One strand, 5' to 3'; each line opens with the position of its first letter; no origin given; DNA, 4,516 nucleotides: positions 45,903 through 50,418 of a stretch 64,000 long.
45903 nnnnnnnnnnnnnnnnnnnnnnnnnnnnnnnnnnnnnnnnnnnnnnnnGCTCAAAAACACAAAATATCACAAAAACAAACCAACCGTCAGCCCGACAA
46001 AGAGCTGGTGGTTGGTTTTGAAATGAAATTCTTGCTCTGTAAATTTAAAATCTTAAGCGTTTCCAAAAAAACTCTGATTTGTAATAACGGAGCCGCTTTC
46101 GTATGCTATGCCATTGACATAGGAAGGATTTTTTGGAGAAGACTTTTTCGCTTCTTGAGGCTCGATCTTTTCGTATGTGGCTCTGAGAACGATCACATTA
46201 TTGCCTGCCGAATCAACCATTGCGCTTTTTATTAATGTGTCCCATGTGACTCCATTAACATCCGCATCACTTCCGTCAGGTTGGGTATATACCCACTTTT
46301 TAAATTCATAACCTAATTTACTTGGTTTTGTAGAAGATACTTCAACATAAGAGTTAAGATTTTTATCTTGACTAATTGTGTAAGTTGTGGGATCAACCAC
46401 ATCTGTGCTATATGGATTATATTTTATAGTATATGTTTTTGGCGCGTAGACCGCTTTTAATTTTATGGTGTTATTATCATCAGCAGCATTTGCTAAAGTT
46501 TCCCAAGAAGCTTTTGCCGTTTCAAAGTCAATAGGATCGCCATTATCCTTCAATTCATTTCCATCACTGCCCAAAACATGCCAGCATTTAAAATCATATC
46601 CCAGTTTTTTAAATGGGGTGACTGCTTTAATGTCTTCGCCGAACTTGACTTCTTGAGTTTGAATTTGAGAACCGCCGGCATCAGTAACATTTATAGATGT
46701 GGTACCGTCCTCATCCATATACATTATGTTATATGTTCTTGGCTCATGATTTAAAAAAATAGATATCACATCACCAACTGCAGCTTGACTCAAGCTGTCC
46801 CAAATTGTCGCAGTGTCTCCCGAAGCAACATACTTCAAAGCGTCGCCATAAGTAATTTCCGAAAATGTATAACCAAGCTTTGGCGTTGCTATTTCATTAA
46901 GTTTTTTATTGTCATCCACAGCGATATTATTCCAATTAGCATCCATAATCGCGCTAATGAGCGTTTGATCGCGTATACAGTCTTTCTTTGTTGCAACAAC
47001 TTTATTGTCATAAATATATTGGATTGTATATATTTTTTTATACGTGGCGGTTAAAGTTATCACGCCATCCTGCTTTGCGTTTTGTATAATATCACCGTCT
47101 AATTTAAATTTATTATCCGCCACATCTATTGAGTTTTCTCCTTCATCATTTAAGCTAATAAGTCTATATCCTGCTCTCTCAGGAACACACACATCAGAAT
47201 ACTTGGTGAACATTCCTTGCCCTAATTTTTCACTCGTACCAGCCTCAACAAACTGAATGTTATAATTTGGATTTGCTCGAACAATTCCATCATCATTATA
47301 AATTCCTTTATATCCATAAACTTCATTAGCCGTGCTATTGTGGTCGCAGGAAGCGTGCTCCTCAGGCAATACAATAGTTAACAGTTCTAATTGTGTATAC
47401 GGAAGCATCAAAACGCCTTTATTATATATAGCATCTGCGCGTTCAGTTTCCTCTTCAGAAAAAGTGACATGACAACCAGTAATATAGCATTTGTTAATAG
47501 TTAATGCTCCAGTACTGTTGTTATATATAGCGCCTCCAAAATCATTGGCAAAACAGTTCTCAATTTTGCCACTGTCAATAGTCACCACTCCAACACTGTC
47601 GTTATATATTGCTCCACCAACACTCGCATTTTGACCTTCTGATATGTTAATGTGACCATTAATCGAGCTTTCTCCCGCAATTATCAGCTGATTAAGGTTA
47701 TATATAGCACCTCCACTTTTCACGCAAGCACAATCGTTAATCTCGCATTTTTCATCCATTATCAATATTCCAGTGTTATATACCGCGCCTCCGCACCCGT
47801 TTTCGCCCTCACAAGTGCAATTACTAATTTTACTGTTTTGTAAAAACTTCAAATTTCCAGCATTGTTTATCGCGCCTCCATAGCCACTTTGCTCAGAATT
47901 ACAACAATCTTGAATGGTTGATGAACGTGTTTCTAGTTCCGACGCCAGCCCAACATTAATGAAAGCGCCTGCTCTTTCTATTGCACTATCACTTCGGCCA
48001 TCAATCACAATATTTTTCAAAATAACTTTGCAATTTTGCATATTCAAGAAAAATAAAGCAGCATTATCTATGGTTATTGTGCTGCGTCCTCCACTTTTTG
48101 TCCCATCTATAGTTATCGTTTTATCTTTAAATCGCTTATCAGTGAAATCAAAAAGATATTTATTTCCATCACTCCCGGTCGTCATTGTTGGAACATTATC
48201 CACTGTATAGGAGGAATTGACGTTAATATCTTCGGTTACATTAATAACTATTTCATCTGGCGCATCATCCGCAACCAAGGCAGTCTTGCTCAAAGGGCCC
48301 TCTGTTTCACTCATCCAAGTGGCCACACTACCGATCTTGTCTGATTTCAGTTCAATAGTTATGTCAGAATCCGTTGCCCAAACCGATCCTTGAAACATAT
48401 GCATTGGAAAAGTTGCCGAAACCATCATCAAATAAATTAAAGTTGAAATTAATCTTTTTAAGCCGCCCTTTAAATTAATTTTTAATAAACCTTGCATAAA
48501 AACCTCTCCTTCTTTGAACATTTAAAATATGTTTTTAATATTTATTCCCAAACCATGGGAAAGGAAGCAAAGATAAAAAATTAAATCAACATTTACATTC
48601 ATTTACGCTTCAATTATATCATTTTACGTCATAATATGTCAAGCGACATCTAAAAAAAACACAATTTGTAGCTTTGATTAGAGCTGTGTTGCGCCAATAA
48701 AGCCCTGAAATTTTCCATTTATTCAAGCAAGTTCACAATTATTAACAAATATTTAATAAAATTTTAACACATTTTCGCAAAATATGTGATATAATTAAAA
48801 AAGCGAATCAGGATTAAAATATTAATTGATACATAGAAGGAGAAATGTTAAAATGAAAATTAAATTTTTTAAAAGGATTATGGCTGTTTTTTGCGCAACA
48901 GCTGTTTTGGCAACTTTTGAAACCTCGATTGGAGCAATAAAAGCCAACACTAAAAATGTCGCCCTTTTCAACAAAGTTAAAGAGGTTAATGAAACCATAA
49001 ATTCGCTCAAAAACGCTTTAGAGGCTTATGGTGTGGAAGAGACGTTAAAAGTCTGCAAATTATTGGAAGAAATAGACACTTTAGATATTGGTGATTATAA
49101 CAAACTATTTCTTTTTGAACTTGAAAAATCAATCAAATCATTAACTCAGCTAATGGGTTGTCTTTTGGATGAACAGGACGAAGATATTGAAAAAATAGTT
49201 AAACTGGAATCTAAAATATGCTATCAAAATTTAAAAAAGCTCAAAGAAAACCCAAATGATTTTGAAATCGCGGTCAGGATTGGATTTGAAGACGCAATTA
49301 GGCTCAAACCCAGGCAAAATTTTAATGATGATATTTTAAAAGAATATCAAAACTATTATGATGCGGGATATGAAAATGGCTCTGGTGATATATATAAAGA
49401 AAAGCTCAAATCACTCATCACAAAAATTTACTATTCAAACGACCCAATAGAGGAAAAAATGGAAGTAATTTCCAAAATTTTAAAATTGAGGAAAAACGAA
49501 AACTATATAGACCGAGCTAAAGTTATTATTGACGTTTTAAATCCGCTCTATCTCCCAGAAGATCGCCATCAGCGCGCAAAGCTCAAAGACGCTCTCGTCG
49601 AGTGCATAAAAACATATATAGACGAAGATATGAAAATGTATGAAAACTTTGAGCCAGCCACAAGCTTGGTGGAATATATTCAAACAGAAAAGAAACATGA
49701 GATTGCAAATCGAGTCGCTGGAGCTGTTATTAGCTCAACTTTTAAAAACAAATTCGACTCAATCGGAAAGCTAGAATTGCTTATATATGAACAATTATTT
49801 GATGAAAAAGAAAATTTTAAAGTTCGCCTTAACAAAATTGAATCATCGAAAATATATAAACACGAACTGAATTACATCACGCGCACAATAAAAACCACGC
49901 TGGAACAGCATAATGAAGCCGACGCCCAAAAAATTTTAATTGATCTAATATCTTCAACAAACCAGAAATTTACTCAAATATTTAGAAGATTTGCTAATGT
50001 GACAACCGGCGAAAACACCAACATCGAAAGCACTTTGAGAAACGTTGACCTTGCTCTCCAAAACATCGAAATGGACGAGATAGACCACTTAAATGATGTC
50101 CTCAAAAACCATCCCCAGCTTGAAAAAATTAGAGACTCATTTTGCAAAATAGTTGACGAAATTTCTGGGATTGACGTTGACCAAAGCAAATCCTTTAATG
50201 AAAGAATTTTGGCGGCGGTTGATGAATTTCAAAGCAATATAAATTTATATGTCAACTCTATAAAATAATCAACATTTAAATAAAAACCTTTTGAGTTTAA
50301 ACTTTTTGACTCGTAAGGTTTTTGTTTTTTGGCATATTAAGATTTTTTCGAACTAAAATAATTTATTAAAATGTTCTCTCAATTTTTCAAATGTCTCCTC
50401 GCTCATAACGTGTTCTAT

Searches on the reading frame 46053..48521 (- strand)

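Call 8: search_protein_families(library=pfam, proteins=[window:46053-48521:-], max_evalue=0.01)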
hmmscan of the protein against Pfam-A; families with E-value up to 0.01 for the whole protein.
window:46053-48521:- (822 aa): 1 family
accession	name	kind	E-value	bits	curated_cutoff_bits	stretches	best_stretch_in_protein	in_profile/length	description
PF09479.16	Flg_new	-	5.2e-05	23.7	27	0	615-655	8-46/65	Listeria-Bacteroides repeat domain (List_Bact_rpt)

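Call 9: search_protein_families(library=ncbifam, proteins=[window:46053-48521:-], max_evalue=0.01)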
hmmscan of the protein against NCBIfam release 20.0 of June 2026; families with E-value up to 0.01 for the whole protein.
window:46053-48521:- (822 aa): 0 families

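Call 56: search_protein_families(library=phrogs, proteins=[window:46053-48521:-], max_evalue=0.001)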
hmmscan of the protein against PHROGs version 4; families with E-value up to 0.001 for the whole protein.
window:46053-48521:- (822 aa): 0 families

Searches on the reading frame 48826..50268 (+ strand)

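Call 8: search_protein_families(library=pfam, proteins=[window:48826-50268:+], max_evalue=0.01)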
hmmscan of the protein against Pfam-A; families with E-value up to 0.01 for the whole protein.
window:48826-50268:+ (480 aa): 1 family
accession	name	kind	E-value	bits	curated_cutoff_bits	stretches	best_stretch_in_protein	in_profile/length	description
PF16717.10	RAC_head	-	0.0063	17.8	27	1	394-448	33-87/98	Ribosome-associated complex head domain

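Call 56: search_protein_families(library=phrogs, proteins=[window:48826-50268:+], max_evalue=0.001)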
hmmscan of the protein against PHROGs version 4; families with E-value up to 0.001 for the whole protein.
window:48826-50268:+ (480 aa): 0 families
